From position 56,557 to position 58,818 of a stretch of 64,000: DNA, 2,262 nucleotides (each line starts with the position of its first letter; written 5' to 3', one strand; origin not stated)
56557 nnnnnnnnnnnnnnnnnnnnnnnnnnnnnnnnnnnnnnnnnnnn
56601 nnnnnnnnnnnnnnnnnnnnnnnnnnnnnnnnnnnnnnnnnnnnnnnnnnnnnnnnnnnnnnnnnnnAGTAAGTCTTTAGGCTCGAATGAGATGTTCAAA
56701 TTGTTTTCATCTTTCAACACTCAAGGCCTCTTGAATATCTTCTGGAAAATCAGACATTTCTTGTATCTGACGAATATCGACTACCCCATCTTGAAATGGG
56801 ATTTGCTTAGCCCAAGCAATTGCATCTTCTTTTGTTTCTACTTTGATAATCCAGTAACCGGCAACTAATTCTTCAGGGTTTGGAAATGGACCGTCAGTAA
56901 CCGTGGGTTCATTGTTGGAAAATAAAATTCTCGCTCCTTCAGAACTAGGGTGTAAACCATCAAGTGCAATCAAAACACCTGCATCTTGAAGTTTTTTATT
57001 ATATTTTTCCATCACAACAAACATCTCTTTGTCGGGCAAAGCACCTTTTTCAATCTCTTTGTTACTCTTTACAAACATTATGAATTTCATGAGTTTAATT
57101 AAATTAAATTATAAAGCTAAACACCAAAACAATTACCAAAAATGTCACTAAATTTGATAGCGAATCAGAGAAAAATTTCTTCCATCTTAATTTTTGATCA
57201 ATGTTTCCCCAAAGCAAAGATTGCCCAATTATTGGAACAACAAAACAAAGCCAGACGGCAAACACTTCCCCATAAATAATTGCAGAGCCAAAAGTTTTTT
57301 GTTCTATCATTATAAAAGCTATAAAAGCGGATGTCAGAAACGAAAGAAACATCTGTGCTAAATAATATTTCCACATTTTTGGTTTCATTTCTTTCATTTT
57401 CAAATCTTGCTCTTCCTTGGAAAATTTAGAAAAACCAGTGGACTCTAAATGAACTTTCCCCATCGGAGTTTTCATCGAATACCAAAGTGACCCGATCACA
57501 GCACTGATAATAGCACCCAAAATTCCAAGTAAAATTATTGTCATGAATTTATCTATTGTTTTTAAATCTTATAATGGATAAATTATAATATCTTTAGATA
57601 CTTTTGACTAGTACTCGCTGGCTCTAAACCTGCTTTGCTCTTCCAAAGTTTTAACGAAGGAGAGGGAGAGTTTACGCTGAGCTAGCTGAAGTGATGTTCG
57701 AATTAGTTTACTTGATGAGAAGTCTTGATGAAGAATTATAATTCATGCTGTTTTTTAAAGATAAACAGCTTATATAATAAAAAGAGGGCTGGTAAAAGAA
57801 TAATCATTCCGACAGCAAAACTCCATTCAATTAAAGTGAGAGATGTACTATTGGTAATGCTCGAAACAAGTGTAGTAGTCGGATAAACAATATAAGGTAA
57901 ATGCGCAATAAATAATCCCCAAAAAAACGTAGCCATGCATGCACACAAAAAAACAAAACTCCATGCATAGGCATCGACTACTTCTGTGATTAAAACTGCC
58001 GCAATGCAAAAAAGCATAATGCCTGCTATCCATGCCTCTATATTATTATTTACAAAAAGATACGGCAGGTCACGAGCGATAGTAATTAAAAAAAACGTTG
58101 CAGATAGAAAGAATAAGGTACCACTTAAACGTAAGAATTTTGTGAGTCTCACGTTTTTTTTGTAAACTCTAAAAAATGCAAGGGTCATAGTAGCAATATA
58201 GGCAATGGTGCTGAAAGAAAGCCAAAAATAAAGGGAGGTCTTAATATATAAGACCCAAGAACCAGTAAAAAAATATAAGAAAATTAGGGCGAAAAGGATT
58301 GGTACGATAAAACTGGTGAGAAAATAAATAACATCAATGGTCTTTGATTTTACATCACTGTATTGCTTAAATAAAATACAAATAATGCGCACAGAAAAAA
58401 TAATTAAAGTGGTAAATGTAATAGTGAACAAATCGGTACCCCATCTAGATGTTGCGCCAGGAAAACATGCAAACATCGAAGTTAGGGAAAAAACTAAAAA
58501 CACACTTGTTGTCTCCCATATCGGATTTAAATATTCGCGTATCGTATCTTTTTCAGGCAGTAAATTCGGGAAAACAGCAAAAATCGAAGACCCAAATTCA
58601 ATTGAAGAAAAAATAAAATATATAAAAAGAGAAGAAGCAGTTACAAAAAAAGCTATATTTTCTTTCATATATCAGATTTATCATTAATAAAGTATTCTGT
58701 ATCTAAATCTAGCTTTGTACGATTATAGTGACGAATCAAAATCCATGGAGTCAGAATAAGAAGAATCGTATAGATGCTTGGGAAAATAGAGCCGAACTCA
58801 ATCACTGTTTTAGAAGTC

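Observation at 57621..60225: cydAB operon bracketed by two 95%-identical direct repeats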

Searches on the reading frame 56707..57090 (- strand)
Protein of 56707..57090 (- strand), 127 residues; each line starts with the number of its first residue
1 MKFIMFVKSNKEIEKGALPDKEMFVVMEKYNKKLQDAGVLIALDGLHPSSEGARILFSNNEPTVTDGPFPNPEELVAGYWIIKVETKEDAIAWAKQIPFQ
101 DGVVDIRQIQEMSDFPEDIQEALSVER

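Call 15: search_protein_families(library=pfam, proteins=[window:56707-57090:-], max_evalue=0.01)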
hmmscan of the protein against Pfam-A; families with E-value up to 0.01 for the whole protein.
window:56707-57090:- (127 aa): 1 family
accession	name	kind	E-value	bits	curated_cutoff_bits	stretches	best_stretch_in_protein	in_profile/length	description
PF03795.20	YCII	-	3.5e-13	50.2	24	1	1-112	1-94/95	YCII-related domain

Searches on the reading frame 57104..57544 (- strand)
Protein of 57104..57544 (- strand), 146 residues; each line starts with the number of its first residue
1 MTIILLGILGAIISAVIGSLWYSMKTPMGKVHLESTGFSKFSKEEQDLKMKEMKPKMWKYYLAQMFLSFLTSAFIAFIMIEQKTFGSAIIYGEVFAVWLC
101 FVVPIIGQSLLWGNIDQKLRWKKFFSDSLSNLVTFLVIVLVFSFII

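Call 14: search_protein_families(library=pfam, proteins=[window:57104-57544:-], max_evalue=0.01)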
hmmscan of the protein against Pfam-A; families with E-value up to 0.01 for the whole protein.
window:57104-57544:- (146 aa): 1 family
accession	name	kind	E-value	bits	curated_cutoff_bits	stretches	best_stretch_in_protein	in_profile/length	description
PF08570.15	DUF1761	-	2.3e-09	38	31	1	8-142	4-122/123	Protein of unknown function (DUF1761)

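Call 75: find_encoding_contigs(protein=window:57104-57544:-, flank=6000, max_places=8)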
Protein window:57104-57544:- (146 aa): 1 contig read that carries it; 1 place shown.
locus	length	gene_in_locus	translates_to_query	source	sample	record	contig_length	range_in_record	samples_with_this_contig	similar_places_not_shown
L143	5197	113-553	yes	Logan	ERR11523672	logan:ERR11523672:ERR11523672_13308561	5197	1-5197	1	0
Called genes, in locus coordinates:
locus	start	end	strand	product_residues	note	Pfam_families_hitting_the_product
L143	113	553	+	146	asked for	PF08570:DUF1761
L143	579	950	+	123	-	PF03795:YCII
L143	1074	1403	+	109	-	-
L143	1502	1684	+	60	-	-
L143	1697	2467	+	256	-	PF01145:Band_7, PF13421:Band_7_1 (faint)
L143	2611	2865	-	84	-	PF13376:OmdA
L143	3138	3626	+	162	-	-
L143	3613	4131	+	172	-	-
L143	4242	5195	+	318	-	?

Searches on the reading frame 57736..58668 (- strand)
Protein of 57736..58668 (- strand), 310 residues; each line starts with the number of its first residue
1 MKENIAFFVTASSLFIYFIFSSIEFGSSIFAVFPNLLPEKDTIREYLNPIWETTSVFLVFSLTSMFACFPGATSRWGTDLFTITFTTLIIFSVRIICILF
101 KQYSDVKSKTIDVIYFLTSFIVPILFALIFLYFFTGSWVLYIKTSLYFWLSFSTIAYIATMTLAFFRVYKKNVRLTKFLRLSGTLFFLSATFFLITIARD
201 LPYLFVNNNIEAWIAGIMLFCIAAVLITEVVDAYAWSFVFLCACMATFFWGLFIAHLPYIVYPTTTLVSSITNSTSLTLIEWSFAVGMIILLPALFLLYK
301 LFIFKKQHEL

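Call 14: search_protein_families(library=pfam, proteins=[window:57736-58668:-], max_evalue=0.01)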
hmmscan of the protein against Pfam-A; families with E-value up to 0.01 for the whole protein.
window:57736-58668:- (310 aa): 1 family
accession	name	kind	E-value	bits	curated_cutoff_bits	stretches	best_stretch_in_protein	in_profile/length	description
PF02322.20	Cyt_bd_oxida_II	-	6.3e-28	98.4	35.6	1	4-302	3-302/302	Cytochrome bd terminal oxidase subunit II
